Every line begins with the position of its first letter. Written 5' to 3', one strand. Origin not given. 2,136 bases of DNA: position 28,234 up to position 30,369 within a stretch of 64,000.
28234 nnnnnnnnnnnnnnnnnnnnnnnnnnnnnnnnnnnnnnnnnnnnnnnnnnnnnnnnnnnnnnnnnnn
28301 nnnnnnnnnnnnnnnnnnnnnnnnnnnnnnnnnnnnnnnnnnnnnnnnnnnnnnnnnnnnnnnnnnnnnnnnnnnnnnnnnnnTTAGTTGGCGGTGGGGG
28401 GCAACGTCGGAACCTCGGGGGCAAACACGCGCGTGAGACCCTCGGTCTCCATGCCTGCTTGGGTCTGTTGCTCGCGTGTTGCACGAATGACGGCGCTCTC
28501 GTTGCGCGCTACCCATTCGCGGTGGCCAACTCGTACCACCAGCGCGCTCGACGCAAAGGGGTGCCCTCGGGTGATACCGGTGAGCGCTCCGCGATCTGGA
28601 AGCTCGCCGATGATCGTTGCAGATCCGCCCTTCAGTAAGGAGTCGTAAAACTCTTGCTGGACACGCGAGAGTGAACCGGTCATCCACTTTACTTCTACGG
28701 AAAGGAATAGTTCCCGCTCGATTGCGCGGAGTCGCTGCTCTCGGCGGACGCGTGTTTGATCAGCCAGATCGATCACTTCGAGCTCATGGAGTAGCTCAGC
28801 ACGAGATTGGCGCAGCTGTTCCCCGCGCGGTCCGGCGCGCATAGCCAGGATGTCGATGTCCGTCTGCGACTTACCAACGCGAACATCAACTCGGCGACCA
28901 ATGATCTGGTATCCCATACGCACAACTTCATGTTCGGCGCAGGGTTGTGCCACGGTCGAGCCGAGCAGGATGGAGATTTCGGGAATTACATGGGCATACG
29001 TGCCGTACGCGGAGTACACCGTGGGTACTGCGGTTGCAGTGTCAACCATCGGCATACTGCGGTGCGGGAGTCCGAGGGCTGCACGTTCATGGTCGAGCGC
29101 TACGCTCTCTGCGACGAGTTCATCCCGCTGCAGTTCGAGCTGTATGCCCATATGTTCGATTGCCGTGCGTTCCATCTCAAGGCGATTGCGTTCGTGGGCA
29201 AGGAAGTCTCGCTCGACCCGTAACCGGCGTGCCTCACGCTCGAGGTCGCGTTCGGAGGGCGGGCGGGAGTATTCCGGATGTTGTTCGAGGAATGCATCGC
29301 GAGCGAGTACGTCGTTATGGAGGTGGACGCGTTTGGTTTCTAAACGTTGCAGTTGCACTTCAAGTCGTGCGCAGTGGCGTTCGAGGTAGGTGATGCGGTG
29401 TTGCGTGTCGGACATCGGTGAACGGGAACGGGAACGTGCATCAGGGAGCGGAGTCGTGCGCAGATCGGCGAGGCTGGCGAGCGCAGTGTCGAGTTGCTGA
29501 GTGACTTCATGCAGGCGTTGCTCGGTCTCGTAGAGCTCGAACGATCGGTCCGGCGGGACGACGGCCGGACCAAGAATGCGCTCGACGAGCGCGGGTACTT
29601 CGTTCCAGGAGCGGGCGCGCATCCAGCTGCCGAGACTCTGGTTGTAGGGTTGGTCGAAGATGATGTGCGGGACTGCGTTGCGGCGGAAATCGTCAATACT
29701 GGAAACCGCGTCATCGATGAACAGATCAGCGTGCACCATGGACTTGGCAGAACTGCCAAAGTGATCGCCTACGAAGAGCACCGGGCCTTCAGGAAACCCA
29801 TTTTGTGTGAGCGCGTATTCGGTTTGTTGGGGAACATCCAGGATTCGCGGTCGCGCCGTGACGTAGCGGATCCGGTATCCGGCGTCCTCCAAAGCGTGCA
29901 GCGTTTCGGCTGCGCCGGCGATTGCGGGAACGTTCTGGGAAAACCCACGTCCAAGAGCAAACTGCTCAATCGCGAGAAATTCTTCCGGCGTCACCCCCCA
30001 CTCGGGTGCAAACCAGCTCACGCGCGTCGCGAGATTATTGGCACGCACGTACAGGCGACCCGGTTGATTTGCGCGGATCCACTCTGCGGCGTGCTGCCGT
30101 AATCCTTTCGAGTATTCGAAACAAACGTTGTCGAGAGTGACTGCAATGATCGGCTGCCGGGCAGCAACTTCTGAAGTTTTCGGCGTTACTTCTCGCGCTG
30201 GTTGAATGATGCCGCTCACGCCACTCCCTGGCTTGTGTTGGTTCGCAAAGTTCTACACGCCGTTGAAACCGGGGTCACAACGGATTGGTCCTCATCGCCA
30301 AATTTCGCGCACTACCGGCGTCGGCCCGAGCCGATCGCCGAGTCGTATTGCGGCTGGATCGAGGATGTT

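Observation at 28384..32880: Orphan two-gene cassette: a degenerate relaxase-helicase plus an NT5C-like coiled-coil protein, each ending in a related nuclease-like module (candidate undescribed system)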

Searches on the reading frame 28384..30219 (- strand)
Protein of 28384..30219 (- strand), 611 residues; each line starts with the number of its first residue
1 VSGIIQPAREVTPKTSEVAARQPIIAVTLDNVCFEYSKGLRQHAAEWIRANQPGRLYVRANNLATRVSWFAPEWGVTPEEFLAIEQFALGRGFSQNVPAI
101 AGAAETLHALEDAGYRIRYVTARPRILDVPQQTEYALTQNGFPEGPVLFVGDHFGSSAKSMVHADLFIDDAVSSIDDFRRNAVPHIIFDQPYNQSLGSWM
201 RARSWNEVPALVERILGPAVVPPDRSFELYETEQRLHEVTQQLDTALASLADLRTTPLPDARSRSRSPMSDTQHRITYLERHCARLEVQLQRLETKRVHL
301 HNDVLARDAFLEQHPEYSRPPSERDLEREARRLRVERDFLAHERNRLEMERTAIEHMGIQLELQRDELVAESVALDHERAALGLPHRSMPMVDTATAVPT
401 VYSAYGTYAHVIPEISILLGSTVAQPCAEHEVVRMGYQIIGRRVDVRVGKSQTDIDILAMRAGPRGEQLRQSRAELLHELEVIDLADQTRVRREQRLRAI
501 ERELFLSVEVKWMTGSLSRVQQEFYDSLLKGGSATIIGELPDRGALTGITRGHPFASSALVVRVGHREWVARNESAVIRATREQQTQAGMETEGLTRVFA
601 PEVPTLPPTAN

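Call 5: search_protein_families(library=pfam, proteins=[window:28384-30219:-], max_evalue=1)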
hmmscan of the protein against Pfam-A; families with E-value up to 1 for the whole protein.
window:28384-30219:- (611 aa): 6 families
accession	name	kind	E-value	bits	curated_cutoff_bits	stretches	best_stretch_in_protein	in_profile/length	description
PF06941.18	NT5C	-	1.1e-18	68.2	24.8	1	23-212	2-174/180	5' nucleotidase, deoxy (Pyrimidine), cytosolic type C protein (NT5C)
PF24694.1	LNS2_PITM1-3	-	4.7e-05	23.8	27.7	1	99-151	22-72/124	PITM 1-3, LNS2 domain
PF16888.10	YwqH-like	-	0.07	13.8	33.7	0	231-306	38-113/123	YwqH-like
PF08235.19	LNS2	-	0.083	12.7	32.3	1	102-161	79-141/226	LNS2 (Lipin/Ned1/Smp2)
PF07716.20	bZIP_2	-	0.1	13.1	22.3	1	262-295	20-53/54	Basic region leucine zipper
PF03767.20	Acid_phosphat_B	-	0.23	11.4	27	1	97-144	119-164/230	HAD superfamily, subfamily IIIB (Acid phosphatase)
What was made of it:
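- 29584..30153 (-): Residues 23-212: NT5C-type HAD domain. Motifs II (T121), III (K159) and IV (D169-D170) are conserved. PF06941 1.1e-18 (call 5).
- On NT5C 5'(3')-deoxyribonucleotidase (PF06941, HAD superfamily): 68.2 bits against a cutoff of 24.8, residues 23-212 (call 5).
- Checked: NT5C (PF06941) matches at 1.1e-18, or 68 bits against a cutoff of 24.8 (call 5).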

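Call 6: search_protein_families(library=padloc, proteins=[window:28384-30219:-], max_evalue=1)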
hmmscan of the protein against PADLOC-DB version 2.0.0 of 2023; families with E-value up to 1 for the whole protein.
window:28384-30219:- (611 aa): 2 families
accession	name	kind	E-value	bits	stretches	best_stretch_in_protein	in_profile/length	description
PDLC03371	MTase_II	-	0.037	11.5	1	162-200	9-47/260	Type II methyltransferase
PDLC00582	JetC3|JetC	-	0.056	9.2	1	230-368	950-1087/1472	DUF3584 domain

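Call 7: search_protein_families(library=ncbifam, proteins=[window:28384-30219:-], max_evalue=1)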
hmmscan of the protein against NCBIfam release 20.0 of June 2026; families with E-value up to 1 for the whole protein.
window:28384-30219:- (611 aa): 2 families
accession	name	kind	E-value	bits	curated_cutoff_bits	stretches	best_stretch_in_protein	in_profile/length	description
TIGR02168.1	SMC_prok_B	equivalog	0.22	9.2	567.35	1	234-368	213-342/1181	chromosome segregation protein SMC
TIGR02169.1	SMC_prok_A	equivalog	0.61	7.6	729.4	1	232-356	818-939/1165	chromosome segregation protein SMC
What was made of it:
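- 29074..29547 (-): Residues about 225-382: three long helices, predicted coiled coil. Weak SMC/JetC coiled-coil matches (calls 6, 7).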

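Call 10: find_homologous_proteins(query=window:28384-30219:-)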
Query window:28384-30219:- (611 aa): 3 proteins with E <= 0.001 among 8000 candidates.
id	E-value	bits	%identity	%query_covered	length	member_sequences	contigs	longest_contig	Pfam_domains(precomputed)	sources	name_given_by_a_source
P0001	0.0e+0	1362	100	100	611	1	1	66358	PF06941.18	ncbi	ncbi:MAG: 5' nucleotidase, NT5C type [Acidimicrobiia bacterium]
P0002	8.9e-284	961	71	100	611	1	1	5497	PF06941.18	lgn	-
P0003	9.2e-153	528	46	96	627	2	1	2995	PF06941.18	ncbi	-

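Call 14: find_encoding_contigs(protein=P0002, flank=10000, max_places=3)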
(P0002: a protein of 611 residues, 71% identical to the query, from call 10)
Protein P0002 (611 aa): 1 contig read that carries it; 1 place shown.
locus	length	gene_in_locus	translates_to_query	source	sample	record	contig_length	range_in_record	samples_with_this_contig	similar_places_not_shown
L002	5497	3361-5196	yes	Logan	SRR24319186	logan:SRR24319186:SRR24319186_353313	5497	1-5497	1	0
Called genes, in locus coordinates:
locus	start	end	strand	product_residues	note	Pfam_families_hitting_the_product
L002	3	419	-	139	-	?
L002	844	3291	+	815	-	PF01443:Viral_helicase1 (faint), PF13245:AAA_19, PF13604:AAA_30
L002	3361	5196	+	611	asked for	PF06941:NT5C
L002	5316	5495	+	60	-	?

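Call 15: find_encoding_contigs(protein=P0003, flank=10000, max_places=3)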
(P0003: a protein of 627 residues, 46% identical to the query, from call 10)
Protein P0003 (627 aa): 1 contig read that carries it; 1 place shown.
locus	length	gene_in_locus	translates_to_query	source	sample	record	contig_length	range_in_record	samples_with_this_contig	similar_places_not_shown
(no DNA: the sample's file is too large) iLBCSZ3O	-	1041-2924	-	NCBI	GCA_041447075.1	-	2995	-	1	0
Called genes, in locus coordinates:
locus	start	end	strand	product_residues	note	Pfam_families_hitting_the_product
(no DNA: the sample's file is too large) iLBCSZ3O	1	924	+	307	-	?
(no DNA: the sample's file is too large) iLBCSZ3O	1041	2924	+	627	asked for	PF06941:NT5C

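Call 31: find_related_loci(query=A1, collection=metagenome_contigs, flank=10000)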
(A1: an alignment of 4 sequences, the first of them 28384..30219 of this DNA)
Query A1 (611 aa) in metagenome_contigs; peptide patterns used: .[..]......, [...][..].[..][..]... (x = any residue, [..] = any of these).
145 stretches matched a pattern; 1 encode a relative of the query (tblastn E <= 1e-3); 1 distinct loci.
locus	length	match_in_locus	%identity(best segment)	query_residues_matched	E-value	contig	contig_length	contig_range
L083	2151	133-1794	36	24-568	3e-103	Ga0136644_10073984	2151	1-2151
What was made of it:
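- Tried and rejected: Metagenome DNA scan with the gene 2 alignment found one further short contig, L083 (call 31).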

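Call 41: predict_structure(alignment_id=A3)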
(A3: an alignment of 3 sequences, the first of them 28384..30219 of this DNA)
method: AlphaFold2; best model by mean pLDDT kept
length: 611 residues; sequences in the alignment: 3
mean_pLDDT: 52.6   pTM: 0.31
mean pLDDT of the five models: 52.6, 51.5, 51.4, 44.8, 43.8
residues with pLDDT >= 90: 2; 70-90: 151; 50-70: 178; < 50: 280
segments of 3 or more residues with pLDDT < 50: 1-24, 124-129, 145-197, 215-228, 256-272, 317-319, 388-442, 457-465, 502-515, 538-611
pLDDT, mean of each block of 10 residues (from residue 1): 30 26 50 70 89 85 71 77 81 72 72 60 47 63 45 27 23 32 38 43 63 47 43 66 69 48 40 59 69 64 54 50 63 73 73 75 77 70 47 26 27 25 28 34 56 54 49 75 78 73 44 49 60 49 30 28 38 41 41 28 30 27
secondary structure, 60 per line:
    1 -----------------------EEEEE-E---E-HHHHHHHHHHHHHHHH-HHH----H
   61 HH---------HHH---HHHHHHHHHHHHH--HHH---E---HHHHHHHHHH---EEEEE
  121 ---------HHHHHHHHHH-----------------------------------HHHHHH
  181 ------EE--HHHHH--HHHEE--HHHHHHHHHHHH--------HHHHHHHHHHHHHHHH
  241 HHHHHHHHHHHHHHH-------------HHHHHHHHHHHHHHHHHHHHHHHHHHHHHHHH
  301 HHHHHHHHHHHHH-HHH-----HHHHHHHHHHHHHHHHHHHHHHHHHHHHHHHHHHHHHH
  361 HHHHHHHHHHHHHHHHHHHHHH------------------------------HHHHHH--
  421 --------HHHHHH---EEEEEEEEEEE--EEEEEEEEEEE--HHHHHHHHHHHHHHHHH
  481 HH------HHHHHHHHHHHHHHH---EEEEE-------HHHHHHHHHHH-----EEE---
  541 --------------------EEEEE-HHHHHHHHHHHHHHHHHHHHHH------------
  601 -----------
elements in order: E24-28 H36-51 H78-90 H103-112 E116-120 H130-139 H175-180 H191-195 H205-216 H225-255 H269-313 H323-382 H413-418 H429-434 E438-448 E451-461 H464-482 H489-503 E507-511 H519-529 E535-537 E561-565 H567-588
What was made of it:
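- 29074..29547 (-): DSSP on the AF2 model (call 41).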

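Call 42: search_protein_representatives(alignment_id=A3)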
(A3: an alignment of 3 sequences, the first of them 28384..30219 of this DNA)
Query: 3 sequences, 611 profile positions. Proteins with E-value up to 0.001 (for the whole library): 950; up to 1e-10: 107; up to 1e-30: 6. The best 150 are listed.
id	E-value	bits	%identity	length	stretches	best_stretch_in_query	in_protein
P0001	0.0e+00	1204.1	-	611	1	1-611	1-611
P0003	0.0e+00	1136.5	-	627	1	1-611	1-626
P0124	7.0e-128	444.3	-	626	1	1-574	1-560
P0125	1.4e-125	436.7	-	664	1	8-571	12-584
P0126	9.2e-123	427.4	-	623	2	7-343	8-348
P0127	3.9e-42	161.1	-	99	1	513-611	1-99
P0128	1.7e-25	106.1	-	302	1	433-566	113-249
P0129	1.3e-19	86.7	-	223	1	24-219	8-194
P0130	6.7e-19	84.3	-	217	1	21-216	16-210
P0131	1.1e-18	83.6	-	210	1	19-217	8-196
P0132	1.9e-18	82.8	-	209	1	24-211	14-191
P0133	4.5e-18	81.6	-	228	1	24-214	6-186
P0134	7.2e-18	80.9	-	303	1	23-216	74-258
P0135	9.8e-18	80.5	-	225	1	21-212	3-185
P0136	2.7e-17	79.0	-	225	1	24-214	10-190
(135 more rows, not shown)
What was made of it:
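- The taxonomic range is extremely narrow: five full-length clusters (plus one fragment) among 1.84 billion representatives (call 42). The NT5C domain on its own is a common stand-alone enzyme (call 42).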

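Call 50: list_cluster_members(proteins=[P0003, P0124, P0125, P0126, P0128, P0001, P0004, P0006, P0007, P0002])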
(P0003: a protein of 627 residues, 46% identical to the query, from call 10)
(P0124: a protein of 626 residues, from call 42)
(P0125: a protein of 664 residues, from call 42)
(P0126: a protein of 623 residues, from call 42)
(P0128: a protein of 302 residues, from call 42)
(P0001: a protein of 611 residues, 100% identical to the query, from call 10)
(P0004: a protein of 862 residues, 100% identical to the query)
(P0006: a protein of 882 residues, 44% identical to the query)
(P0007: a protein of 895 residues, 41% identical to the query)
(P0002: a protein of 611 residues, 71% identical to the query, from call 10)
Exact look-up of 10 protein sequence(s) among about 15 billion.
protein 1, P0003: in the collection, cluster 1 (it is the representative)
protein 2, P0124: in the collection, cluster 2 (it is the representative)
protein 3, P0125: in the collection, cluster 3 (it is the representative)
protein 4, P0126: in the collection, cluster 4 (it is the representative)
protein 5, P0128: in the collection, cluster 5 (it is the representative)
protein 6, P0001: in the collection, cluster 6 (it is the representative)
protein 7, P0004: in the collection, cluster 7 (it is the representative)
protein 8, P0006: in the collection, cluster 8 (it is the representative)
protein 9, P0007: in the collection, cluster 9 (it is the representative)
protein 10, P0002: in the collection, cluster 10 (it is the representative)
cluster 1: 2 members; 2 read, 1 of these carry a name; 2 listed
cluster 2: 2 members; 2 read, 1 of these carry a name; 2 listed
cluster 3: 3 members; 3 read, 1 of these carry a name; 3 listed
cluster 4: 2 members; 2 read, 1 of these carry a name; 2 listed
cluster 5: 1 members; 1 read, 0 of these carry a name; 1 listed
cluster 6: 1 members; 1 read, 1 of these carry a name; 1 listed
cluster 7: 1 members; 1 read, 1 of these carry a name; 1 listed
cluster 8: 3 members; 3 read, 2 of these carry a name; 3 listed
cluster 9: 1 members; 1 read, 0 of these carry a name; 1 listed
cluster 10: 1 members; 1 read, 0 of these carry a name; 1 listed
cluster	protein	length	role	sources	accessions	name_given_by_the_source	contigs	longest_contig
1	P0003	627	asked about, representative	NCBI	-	-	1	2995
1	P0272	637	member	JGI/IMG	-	5'(3')-deoxyribonucleotidase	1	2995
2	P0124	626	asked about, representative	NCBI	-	-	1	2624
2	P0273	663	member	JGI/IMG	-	5'(3')-deoxyribonucleotidase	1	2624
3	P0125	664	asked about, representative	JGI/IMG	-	-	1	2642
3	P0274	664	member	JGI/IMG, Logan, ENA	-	uncharacterized HAD superfamily protein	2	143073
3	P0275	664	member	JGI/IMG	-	-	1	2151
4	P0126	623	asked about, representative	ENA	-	-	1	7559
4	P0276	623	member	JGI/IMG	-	5'(3')-deoxyribonucleotidase/predicted nucleotidyltransferase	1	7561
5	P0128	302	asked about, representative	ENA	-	-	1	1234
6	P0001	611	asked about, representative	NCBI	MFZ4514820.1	MAG: 5' nucleotidase, NT5C type [Acidimicrobiia bacterium]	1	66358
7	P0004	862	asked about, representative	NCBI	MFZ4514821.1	MAG: AAA family ATPase [Acidimicrobiia bacterium]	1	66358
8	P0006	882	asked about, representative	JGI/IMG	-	hypothetical protein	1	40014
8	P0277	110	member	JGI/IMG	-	hypothetical protein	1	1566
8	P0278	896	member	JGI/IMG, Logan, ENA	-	-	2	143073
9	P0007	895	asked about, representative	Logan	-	-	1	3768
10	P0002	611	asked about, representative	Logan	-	-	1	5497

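Call 51: find_encoding_contigs(protein=P0126, flank=10000, max_places=3)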
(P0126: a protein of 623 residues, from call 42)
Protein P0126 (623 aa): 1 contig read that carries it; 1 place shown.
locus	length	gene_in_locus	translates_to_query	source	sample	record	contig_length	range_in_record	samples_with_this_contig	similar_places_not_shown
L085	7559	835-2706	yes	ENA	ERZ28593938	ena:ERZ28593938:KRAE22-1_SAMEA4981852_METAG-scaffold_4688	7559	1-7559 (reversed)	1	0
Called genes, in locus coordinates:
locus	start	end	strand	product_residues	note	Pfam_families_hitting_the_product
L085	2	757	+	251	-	?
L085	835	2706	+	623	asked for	PF06941:NT5C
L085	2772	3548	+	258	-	-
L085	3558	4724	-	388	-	PF06772:LtrA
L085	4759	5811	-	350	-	-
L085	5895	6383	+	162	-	PF00255:GSHPx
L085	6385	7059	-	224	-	PF11139:SfLAP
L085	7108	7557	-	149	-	?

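Call 52: find_encoding_contigs(protein=P0124, flank=10000, max_places=3)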
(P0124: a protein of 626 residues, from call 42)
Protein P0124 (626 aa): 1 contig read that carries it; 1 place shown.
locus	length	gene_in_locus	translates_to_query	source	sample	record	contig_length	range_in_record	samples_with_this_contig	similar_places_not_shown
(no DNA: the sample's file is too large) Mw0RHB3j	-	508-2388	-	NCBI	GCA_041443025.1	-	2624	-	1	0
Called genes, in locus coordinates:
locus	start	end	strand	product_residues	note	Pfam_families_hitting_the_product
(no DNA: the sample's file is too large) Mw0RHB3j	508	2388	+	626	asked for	PF06941:NT5C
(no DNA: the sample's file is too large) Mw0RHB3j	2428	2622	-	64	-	?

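Call 64: fold_search(model_id=the predicted structure, library=pdb)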
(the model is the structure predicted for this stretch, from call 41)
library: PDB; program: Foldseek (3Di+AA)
matches with E <= 10: 427; with E <= 0.001: 0
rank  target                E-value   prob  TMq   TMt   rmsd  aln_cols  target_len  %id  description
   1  3dv9                  3.2e-03  0.99  0.12  0.27   9.8       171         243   16  Putative beta-phosphoglucomutase from Bacteroides vulgatus. (released 2008-08-05)
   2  3qu7_A                5.0e-03  1.00  0.15  0.36   5.2       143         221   15  Crystal structure of pyrophosphatase from bacteroides thetaiotaomicron, asp13asn mutant complexed with calcium and pho (released 2011-04-27)
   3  3mc1_B                7.0e-03  1.00  0.17  0.41   4.1       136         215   11  Crystal structure of a predicted phosphatase from Clostridium acetobutylicum (released 2010-04-07)
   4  3qu4_E                7.4e-03  1.00  0.16  0.35   5.1       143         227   15  Crystal structure of pyrophosphatase from bacteroides thetaiotaomicron, asp13ala mutant (released 2011-04-27)
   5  3qxg_A                9.7e-03  1.00  0.15  0.36   5.0       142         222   16  Crystal structure of pyrophosphatase from bacteroides thetaiotaomicron complexed with calcium, a closed cap conformati (released 2011-04-27)
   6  3qu4_C                1.1e-02  1.00  0.15  0.36   5.2       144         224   14  Crystal structure of pyrophosphatase from bacteroides thetaiotaomicron, asp13ala mutant (released 2011-04-27)
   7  3qu9                  1.1e-02  1.00  0.15  0.35   4.9       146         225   14  Crystal structure of pyrophosphatase from bacteroides thetaiotaomicron, asp13asn mutant complexed with magnesium and tar (released 2011-04-27)
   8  3qu5_A                1.1e-02  1.00  0.15  0.36   5.0       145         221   15  Crystal structure of pyrophosphatase from bacteroides thetaiotaomicron, asp11asn mutant (released 2011-04-27)
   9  2aut_D                1.1e-02  1.00  0.15  0.38   5.9       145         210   16  Crystal structure of Lys154Asn mutant of mature AphA of S. typhimurium (released 2006-09-05)
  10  2hsz_A                1.2e-02  1.00  0.16  0.37   5.0       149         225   19  Crystal structure of a predicted phosphoglycolate phosphatase (hs_0176) from haemophilus somnus 129pt at 1.90 A resolu (released 2006-08-15)
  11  7ocn_B                1.2e-02  1.00  0.15  0.14   5.9       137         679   12  Crystal structure of the bifunctional mannitol-1-phosphate dehydrogenase/phosphatase MtlD from Acinetobacter baumannii (released 2022-04-20)
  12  3qu4_D                1.3e-02  1.00  0.16  0.36   5.0       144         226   13  Crystal structure of pyrophosphatase from bacteroides thetaiotaomicron, asp13ala mutant (released 2011-04-27)
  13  3quq                  1.3e-02  1.00  0.15  0.35   5.3       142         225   15  Crystal structure of pyrophosphatase from bacteroides thetaiotaomicron, an open cap conformation (released 2011-04-13)
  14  3qu4_A                1.3e-02  0.99  0.14  0.33   8.8       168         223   13  Crystal structure of pyrophosphatase from bacteroides thetaiotaomicron, asp13ala mutant (released 2011-04-27)
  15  3s6j_D                1.3e-02  0.99  0.15  0.35   5.4       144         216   16  The crystal structure of a hydrolase from Pseudomonas syringae (released 2011-07-13)
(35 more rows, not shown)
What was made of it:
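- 29584..30153 (-): Foldseek matches to HAD phosphatases (call 64).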

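Call 77: search_dna_similar(query=window:28384-30219:-, collection=plasmids, mode=protein, max_evalue=0.001, max_rows=10)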
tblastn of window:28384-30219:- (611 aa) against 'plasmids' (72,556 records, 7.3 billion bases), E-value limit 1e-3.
Records with a match: 1; places in all: 1; records where one place covers at least 80% of the query: 0.
Best place of each record, by identity: <60% 1.
By first word of the organism name: Jeotgalibacillus 1.
By predicted mobility (MOB-suite, as given by PLSDB): non-mobilizable 1.
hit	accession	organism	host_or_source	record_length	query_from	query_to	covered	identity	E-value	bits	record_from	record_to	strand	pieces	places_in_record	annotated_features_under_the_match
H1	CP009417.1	Jeotgalibacillus malaysiensis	-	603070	21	218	32%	24.6%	4e-4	51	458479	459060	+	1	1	hypothetical protein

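Call 81: find_related_loci(query=A1, collection=viral_contigs, flank=5000)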
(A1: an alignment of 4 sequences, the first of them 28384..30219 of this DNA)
Query A1 (611 aa) in viral_contigs; peptide patterns used: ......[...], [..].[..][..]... (x = any residue, [..] = any of these).
65 stretches matched a pattern, but none encodes a relative of the query by tblastn (E <= 1e-3).
